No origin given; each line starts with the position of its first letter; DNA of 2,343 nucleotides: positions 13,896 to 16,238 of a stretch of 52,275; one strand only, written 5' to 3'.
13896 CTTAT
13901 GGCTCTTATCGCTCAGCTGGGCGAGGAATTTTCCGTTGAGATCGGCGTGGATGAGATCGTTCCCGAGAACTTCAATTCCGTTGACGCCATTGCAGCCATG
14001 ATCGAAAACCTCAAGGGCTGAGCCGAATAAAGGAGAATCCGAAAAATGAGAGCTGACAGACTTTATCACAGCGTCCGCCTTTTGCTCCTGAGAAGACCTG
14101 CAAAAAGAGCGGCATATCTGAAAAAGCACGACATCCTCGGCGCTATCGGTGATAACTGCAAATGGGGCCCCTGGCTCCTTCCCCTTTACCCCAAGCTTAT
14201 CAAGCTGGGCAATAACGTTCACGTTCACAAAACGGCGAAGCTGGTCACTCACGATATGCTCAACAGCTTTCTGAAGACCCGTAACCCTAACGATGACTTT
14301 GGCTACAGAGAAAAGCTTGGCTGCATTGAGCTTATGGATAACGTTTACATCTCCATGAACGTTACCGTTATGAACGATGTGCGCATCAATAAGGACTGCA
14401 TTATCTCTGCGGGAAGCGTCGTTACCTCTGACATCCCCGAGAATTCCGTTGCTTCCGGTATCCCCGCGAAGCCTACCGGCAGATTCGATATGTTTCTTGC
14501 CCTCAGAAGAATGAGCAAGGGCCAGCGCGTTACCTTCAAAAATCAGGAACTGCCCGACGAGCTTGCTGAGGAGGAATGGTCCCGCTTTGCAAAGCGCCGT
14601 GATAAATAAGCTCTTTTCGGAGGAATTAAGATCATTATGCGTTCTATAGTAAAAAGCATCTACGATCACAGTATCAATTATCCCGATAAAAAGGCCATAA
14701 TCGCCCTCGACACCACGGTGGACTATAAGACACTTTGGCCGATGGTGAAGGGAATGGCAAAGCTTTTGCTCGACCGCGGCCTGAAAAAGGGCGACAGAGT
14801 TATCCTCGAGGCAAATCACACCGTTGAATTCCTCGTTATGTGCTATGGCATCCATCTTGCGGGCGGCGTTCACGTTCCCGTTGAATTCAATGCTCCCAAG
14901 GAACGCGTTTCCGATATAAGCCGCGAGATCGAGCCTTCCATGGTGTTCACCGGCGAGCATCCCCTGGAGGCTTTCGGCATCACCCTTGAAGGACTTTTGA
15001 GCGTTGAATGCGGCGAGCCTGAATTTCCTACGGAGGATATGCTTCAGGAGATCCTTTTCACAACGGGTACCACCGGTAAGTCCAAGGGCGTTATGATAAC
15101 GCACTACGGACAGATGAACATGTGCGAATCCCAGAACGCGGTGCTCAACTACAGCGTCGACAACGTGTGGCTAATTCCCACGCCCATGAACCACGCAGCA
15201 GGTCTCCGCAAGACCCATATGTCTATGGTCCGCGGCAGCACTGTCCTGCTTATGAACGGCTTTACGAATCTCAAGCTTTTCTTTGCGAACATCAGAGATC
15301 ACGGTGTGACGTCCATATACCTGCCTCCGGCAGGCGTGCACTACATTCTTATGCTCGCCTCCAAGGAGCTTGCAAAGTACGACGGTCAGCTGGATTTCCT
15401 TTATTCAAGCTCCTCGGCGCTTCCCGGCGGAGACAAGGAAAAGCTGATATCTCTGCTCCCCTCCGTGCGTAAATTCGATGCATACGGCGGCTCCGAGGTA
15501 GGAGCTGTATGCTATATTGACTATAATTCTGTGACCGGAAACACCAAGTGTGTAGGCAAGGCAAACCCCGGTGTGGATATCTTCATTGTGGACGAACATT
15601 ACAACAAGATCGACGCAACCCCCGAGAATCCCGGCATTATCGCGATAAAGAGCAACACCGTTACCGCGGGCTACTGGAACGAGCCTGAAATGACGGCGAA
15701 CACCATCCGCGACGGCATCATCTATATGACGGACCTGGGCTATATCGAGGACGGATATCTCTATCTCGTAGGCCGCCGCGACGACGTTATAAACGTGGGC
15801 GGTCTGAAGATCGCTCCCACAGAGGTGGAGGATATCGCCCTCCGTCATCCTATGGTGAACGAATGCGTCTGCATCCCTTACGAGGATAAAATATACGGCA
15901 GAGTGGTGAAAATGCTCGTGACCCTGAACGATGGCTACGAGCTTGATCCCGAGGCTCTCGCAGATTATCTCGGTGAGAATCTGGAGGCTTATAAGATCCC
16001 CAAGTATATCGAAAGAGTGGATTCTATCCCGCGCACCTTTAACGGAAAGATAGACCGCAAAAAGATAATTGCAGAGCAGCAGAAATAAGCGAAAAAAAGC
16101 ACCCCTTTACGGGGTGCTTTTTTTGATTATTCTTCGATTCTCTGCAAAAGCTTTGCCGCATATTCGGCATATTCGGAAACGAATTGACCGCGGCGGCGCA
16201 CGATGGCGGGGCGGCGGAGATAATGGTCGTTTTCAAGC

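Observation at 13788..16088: DltC/DltA-like carrier module wired to a hexapeptide acyltransferase, with no DltB/DltD, inside a Wzx/Wzy glycan operon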

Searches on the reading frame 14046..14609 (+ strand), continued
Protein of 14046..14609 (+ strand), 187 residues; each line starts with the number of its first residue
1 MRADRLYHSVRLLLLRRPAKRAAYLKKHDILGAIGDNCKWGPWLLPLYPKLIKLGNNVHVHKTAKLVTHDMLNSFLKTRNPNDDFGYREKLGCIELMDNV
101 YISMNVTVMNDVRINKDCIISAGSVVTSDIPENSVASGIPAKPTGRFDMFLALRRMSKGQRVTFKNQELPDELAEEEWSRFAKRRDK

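Call 63: find_encoding_contigs(protein=P0119, flank=10000, max_places=1)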
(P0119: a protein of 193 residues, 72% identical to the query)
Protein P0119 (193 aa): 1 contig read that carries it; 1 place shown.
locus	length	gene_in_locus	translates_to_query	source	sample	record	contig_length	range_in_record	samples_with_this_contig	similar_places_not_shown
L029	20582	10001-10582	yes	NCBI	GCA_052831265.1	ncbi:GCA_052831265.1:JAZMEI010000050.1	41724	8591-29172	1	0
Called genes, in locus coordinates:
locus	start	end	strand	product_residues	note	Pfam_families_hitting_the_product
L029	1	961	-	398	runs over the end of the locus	-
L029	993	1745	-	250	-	PF00756:Esterase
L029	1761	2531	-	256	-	PF00756:Esterase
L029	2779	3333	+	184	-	PF04014:MazE_antitoxin, PF15714:SpoVT_C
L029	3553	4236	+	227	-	PF02706:Wzz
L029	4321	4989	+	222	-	PF02397:Bac_transf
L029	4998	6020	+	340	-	-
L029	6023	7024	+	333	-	PF04339:FemAB_like (weak), PF13480:Acetyltransf_6, PF02388:FemAB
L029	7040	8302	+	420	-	-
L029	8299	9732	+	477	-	PF01943:Polysacc_synt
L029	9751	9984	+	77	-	PF00550:PP-binding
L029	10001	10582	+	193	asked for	PF00132:Hexapep (weak)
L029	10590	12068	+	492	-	PF00501:AMP-binding, PF13193:AMP-binding_C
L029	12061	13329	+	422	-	PF02786:CPSase_L_D2, PF07478:Dala_Dala_lig_C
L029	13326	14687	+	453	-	PF06808:DctM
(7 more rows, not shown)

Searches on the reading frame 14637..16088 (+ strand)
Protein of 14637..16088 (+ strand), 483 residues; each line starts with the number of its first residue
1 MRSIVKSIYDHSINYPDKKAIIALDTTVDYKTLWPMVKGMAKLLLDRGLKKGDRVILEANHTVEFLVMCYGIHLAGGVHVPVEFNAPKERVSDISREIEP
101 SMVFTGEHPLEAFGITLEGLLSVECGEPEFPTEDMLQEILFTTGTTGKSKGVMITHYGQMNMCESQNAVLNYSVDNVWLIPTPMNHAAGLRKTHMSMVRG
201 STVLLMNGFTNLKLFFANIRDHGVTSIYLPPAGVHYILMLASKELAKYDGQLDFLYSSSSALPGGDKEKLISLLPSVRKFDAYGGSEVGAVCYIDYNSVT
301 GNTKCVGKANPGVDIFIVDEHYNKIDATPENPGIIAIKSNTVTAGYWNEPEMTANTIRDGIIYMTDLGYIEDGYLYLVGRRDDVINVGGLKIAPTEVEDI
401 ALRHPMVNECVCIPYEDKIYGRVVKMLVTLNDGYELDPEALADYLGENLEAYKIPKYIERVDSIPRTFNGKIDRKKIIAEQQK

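Call 4: search_protein_families(library=pfam, proteins=[window:14637-16088:+], max_evalue=0.01)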
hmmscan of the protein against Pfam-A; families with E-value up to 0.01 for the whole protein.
window:14637-16088:+ (483 aa): 2 families
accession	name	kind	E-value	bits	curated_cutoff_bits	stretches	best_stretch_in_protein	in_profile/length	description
PF00501.34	AMP-binding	-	6e-54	183.7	29.9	1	14-347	7-384/384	AMP-binding enzyme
PF13193.12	AMP-binding_C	-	4.8e-15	56.7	24.5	1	396-471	1-76/76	AMP-binding enzyme C-terminal domain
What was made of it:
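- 14637..16088 (+): adenylate-forming acid--carrier-protein ligase (483 aa). PF00501 and PF13193 (call 4).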

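Call 5: search_protein_families(library=ncbifam, proteins=[window:14637-16088:+], max_evalue=0.01)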
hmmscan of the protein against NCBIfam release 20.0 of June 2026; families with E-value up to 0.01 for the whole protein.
window:14637-16088:+ (483 aa): 106 families (the best 25 are shown)
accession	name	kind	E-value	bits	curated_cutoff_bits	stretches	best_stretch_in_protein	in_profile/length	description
NF004837.0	PRK06187.1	subfamily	1.4e-74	251.3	476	2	132-478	168-519/531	long-chain-fatty-acid--CoA ligase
NF006182.0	PRK08316.1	subfamily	4e-67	226.9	663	2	132-477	169-513/523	fatty acyl-CoA synthetase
TIGR03098.1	ligase_PEP_1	hypoth_equivalog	8.6e-60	202.7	592.35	2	135-478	164-515/517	acyl-CoA ligase (AMP-forming), exosortase A system-associated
NF006181.0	PRK08314.1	subfamily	5.3e-56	190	705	2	132-476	202-549/563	long-chain-fatty-acid--CoA ligase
NF052269.1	Staph_lig_FadD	equivalog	4e-55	187.1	650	1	25-479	25-491/499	long-chain-fatty-acid--CoA ligase FadD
NF005801.1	PRK07656.1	equivalog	1.5e-54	185.5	657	2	133-475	163-497/500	FadD3 family acyl-CoA ligase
NF004808.0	PRK06155.1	equivalog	7e-54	183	722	2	137-478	183-519/542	ATP-dependent acyl-CoA ligase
NF009071.0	PRK12406.1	subfamily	1.4e-52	178.8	701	2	130-477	149-498/510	acyl-CoA synthetase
NF005863.0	PRK07798.1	subfamily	2.2e-52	178.4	543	2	138-476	168-526/540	acyl-CoA synthetase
TIGR01923.1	menE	equivalog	5.2e-52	177.2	330.15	1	30-477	2-442/442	o-succinylbenzoate--CoA ligase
NF005676.0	PRK07470.1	equivalog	1.9e-51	175.3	774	2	140-480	182-528/544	acyl-CoA synthetase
NF004511.1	PRK05852.1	equivalog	4.8e-51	173.9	650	2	136-478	159-501/505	FadD7 family fatty acid--CoA ligase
NF002966.0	PRK03640.1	equivalog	7.5e-51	173.2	556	1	15-481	15-480/483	o-succinylbenzoate--CoA ligase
NF005220.0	PRK06710.1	equivalog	1e-50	172.4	1116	2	133-482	205-554/563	long-chain-fatty-acid--CoA ligase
NF006572.0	PRK09088.1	equivalog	9.2e-50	169.7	696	1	16-476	15-482/491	acyl-CoA synthetase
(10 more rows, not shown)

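Call 6: search_solved_structures(query=window:14637-16088:+, max_evalue=1e-20)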
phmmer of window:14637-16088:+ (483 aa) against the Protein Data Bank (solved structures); distinct sequences matched with E-value up to 1e-20: 94 (the best 60 are shown).
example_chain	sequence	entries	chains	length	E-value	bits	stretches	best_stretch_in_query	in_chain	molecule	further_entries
6mfy_A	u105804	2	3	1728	8.9e-60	205.9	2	5-477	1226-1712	Linear gramicidin synthase subunit A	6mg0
9be3_A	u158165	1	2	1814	1.1e-59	205.6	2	5-477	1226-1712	Linear gramicidin synthase subunit A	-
9be4_A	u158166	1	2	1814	1.1e-59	205.6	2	5-477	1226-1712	Linear gramicidin synthase subunit A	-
6mfz_A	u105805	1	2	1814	1.1e-59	205.6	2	5-477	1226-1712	Linear gramicidin synthase subunit A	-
9meh_A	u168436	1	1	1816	1.1e-59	205.6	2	5-477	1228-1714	Linear gramicidin synthase subunit A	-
8xjz_C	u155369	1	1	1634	3.2e-40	141.4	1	3-478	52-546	Peptide synthetase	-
3r44_A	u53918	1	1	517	4.5e-37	131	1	25-481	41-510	fatty acyl CoA synthetase FADD13 (FATTY-ACYL-CoA SYNTHETASE)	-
8r2q_A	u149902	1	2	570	8.5e-37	130.1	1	5-474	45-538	Probable fatty-acid-CoA ligase FadD5 (Fatty-acid-CoA synthetase) (Fatty-acid-CoA synthase)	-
5ie0_A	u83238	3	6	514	1.9e-36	129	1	139-479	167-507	Oxalate--CoA ligase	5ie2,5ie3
8wev_A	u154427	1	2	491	1.2e-35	126.3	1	25-474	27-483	Feruloyl-CoA Synthetase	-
8weu_A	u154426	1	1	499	1.3e-35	126.2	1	25-474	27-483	Fatty-acyl-CoA synthase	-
9bfd_A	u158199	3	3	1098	1.4e-35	126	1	10-477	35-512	Tyrocidine synthase 1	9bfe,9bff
4fuq_A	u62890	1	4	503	1.4e-34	122.8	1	13-479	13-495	Malonyl CoA synthetase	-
4fut_A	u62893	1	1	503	8.6e-34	120.2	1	13-479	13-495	Malonyl CoA synthetase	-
4gxq_A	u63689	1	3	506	5.5e-33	117.5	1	13-479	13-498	Malonyl CoA synthetase, Benzoate-CoA ligase Chimeric protein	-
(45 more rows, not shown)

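Call 25: find_homologous_proteins(query=window:14637-16088:+, max_evalue=1e-10)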
Query window:14637-16088:+ (483 aa): 3213 proteins with E <= 1e-10 among 8000 candidates; the best 120 are listed.
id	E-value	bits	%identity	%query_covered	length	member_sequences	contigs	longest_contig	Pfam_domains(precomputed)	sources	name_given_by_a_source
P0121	0.0e+0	1108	100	100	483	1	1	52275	PF00501.35,PF13193.13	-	-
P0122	3.0e-279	945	84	100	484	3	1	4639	PF00501.35,PF13193.13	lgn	-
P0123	7.0e-279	943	84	100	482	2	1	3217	PF00501.35,PF13193.13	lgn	-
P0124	7.5e-279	943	84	100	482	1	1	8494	PF00501.35,PF13193.13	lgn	-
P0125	8.0e-279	943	85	99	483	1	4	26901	PF00501.35,PF13193.13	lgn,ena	-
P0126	4.0e-277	938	84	100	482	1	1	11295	PF00501.35,PF13193.13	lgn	-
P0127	2.0e-275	932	84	99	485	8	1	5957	PF00501.35,PF13193.13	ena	-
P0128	6.9e-275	930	83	100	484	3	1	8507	PF00501.35,PF13193.13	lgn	-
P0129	7.1e-275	930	82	100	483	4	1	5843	PF00501.35,PF13193.13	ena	-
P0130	1.5e-274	929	82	100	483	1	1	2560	PF00501.35,PF13193.13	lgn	-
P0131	1.7e-274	929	83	99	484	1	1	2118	PF00501.35,PF13193.13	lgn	-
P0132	3.1e-273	925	82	100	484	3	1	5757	PF00501.35,PF13193.13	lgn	-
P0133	3.1e-273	925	82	100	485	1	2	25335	PF00501.35,PF13193.13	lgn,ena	-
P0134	4.5e-273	924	84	100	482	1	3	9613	PF00501.35,PF13193.13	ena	-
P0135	1.2e-272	923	84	100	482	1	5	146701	PF00501.35,PF13193.13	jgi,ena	-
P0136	1.8e-272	922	82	100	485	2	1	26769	PF00501.35,PF13193.13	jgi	-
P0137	2.6e-272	922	82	100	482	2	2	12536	PF00501.35,PF13193.13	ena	-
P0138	1.4e-271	919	82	100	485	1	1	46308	PF00501.35,PF13193.13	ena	-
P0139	2.1e-271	919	84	99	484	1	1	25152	PF00501.35,PF13193.13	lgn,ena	-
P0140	2.8e-271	918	83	99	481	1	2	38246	PF00501.35,PF13193.13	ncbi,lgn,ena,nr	ncbi:MAG: acyl--CoA ligase [Clostridia bacterium]|nr:acyl--CoA ligase [Clostridia bacterium]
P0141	9.8e-271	916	83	100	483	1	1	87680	PF00501.35,PF13193.13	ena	-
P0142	3.1e-270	915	82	99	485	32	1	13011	PF00501.35,PF13193.13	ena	-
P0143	3.1e-270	915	81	100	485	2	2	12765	PF00501.35,PF13193.13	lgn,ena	-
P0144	8.5e-270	913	82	100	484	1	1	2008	PF00501.35,PF13193.13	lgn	-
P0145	9.4e-270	913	82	99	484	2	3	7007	PF00501.35,PF13193.13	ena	-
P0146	2.5e-269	912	82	100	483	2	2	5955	PF00501.35,PF13193.13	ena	-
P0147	4.5e-269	911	82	100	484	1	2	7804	PF00501.35,PF13193.13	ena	-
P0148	4.7e-269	911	82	99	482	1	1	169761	PF00501.35,PF13193.13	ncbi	-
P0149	4.7e-269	911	82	99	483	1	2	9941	PF00501.35,PF13193.13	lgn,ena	-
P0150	5.9e-269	911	82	100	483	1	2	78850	PF00501.35,PF13193.13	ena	-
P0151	1.8e-268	909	80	100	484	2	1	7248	PF00501.35,PF13193.13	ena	-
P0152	2.0e-268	909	82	99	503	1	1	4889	PF00501.35,PF13193.13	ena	-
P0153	2.2e-268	909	81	100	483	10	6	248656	PF00501.35,PF13193.13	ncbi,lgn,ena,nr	ncbi:MAG: acyl--CoA ligase [Clostridia bacterium]|nr:acyl--CoA ligase [Clostridia bacterium]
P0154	2.6e-268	908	81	100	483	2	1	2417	PF00501.35,PF13193.13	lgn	-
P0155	1.0e-267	907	81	100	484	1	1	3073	PF00501.35,PF13193.13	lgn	-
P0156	4.6e-267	904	82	99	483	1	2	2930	PF00501.35,PF13193.13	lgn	-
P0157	8.4e-267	903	81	100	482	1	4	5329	PF00501.35,PF13193.13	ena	-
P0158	9.4e-267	903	81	100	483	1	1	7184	PF00501.35,PF13193.13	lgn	-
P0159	1.2e-266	903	81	100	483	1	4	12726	PF00501.35,PF13193.13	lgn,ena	-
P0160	1.3e-266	903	82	99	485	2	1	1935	PF00501.35,PF13193.13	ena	-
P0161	1.3e-266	903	81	99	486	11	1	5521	PF00501.35,PF13193.13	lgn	-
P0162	1.6e-266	903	81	100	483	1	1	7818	PF00501.35,PF13193.13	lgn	-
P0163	1.8e-266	902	81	99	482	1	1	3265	PF00501.35,PF13193.13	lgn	-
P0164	1.1e-265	900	79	100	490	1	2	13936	PF00501.35,PF13193.13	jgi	-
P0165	2.2e-265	899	81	99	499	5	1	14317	PF00501.35,PF13193.13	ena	-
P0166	3.4e-265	898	82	100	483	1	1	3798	PF00501.35,PF13193.13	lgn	-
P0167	4.5e-265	898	80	100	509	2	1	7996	PF00501.35,PF13193.13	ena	-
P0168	5.5e-265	897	79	99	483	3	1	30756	PF00501.35,PF13193.13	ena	-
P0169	7.2e-265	897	81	100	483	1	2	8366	PF00501.35,PF13193.13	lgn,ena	-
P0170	8.1e-265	897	81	99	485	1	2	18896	PF00501.35,PF13193.13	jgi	-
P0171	8.3e-265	897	80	100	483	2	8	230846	PF00501.35,PF13193.13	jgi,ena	-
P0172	1.1e-264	897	80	99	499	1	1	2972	PF00501.35,PF13193.13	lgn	-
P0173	1.8e-264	896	81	99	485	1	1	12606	PF00501.35,PF13193.13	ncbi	-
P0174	4.1e-264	895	80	100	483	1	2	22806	PF00501.35,PF13193.13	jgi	-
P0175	4.7e-264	894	80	99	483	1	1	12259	PF00501.35,PF13193.13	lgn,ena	-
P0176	8.1e-264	894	80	100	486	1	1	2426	PF00501.35,PF13193.13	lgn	-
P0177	2.3e-263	892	80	100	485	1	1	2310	PF00501.35,PF13193.13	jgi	-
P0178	2.4e-263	892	80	99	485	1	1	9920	PF00501.35,PF13193.13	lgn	-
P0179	9.8e-263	890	81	99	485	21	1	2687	PF00501.35,PF13193.13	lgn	-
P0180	2.8e-261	885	79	100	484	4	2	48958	PF00501.35,PF13193.13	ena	-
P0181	6.4e-261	884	80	100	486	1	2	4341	PF00501.35,PF13193.13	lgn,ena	-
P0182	9.3e-261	884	79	100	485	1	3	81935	PF00501.35,PF13193.13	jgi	-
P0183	4.6e-260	881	79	99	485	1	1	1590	PF00501.35,PF13193.13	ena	-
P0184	1.9e-256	869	79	99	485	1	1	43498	PF00501.35,PF13193.13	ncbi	-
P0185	2.5e-255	866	79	99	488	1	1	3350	PF00501.35,PF13193.13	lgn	-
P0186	6.5e-254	861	77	100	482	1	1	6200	PF00501.35,PF13193.13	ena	-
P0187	2.4e-253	859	78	99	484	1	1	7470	PF00501.35,PF13193.13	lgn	-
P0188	3.1e-253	859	77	100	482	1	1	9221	PF00501.35,PF13193.13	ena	-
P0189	2.2e-251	853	74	100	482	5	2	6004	PF00501.35,PF13193.13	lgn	-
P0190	1.6e-250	850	76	99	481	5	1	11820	PF00501.35,PF13193.13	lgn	-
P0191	1.9e-250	850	77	99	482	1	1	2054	PF00501.35,PF13193.13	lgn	-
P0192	2.4e-250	849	76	99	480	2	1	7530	PF00501.35,PF13193.13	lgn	-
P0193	3.0e-250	849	76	99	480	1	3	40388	PF00501.35,PF13193.13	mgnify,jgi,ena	mgnify:CR=1 FL=1|jgi:long-chain acyl-CoA synthetase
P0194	1.7e-247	840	75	99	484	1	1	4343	PF00501.35,PF13193.13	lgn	-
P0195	1.3e-246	837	78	96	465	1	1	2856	PF00501.35,PF13193.13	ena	-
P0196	3.3e-246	836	76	99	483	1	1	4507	PF00501.35,PF13193.13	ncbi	-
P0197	8.2e-246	834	75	99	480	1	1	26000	PF00501.35,PF13193.13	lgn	-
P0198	1.4e-241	820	73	100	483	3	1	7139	PF00501.35,PF13193.13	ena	-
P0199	2.3e-241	820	75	100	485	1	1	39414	PF00501.35,PF13193.13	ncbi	-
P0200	5.3e-240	815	76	99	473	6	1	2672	PF00501.35,PF13193.13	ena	-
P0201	3.2e-239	813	71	99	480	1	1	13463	PF00501.35,PF13193.13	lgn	-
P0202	4.4e-239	812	71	99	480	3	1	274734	PF00501.35,PF13193.13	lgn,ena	-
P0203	6.5e-239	812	73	99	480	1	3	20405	PF00501.35,PF13193.13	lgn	-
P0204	1.2e-238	811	72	99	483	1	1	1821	PF00501.35,PF13193.13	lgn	-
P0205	9.9e-238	808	72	99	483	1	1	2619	PF00501.35,PF13193.13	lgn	-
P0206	1.1e-237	808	72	100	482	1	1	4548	PF00501.35,PF13193.13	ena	-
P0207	3.6e-237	806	72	100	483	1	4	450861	PF00501.35,PF13193.13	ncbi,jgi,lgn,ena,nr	ncbi:MAG: acyl--CoA ligase [Ruminococcaceae bacterium]|jgi:acyl-coenzyme A synthetase/AMP-(fatty) ac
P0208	8.6e-237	805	71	99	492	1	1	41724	PF00501.35,PF13193.13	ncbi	-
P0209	1.4e-236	804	72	99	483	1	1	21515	PF00501.35,PF13193.13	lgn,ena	-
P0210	2.2e-236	803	73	99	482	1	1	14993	PF00501.35,PF13193.13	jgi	-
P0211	6.7e-236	802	72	99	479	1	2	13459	PF00501.35,PF13193.13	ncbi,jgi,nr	ncbi:MAG: acyl--CoA ligase [Anaerofustis stercorihominis]|nr:acyl--CoA ligase [Anaerofustis stercori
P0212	6.6e-235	798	72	99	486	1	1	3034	PF00501.35,PF13193.13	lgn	-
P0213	8.5e-235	798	73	99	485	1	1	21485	PF00501.35,PF13193.13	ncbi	-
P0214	1.7e-234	797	69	100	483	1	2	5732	PF00501.35,PF13193.13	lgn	-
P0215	3.0e-234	796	72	99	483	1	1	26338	PF00501.35,PF13193.13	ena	-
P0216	1.9e-233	793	70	99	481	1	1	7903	PF00501.35,PF13193.13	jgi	jgi:acyl-coenzyme A synthetase/AMP-(fatty) acid ligase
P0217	8.7e-233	791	70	99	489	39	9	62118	PF00501.35,PF13193.13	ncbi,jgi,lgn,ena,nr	ncbi:MAG: acyl--CoA ligase [Clostridiales bacterium]|nr:acyl--CoA ligase [Clostridiales bacterium]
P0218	1.8e-232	790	72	99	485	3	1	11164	PF00501.35,PF13193.13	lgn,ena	-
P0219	3.9e-231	786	71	100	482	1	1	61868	PF00501.35,PF13193.13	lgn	-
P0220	4.0e-231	786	71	99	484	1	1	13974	PF00501.35,PF13193.13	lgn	-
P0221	9.2e-231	785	69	99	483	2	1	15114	PF00501.35,PF13193.13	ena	-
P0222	1.1e-230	784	71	99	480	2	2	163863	PF00501.35,PF13193.13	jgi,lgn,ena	-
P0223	1.4e-230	784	71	99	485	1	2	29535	PF00501.35,PF13193.13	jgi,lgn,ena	jgi:acyl-coenzyme A synthetase/AMP-(fatty) acid ligase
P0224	2.5e-230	783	72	99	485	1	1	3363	PF00501.35,PF13193.13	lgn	-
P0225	2.7e-230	783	70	100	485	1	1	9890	PF00501.35,PF13193.13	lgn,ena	-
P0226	5.7e-230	782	72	99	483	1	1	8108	PF00501.35,PF13193.13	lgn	-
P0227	6.7e-230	782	74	100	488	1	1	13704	PF00501.35,PF13193.13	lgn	-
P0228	7.7e-230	782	69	100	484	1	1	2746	PF00501.35,PF13193.13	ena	-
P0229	2.4e-229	780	71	99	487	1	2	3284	PF00501.35,PF13193.13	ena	-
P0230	3.0e-229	780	70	99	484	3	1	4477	PF00501.35,PF13193.13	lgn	-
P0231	3.1e-229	780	71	99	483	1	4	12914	PF00501.35,PF13193.13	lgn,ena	-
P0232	3.4e-229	779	71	99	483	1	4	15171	PF00501.35,PF13193.13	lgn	-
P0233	4.3e-229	779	70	100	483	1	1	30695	PF00501.35,PF13193.13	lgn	-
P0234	6.8e-229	778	69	100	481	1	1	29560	PF00501.35,PF13193.13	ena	-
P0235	9.3e-229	778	70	100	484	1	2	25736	PF00501.35,PF13193.13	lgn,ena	-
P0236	9.4e-229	778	72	99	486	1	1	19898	PF00501.35,PF13193.13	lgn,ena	-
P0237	9.7e-229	778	70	99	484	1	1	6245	PF00501.35,PF13193.13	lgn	-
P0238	2.5e-228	777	70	99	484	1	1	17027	PF00501.35,PF13193.13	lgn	-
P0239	2.8e-228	776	70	99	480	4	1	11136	PF00501.35,PF13193.13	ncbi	-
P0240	1.8e-227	774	70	99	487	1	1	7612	PF00501.35,PF13193.13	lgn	-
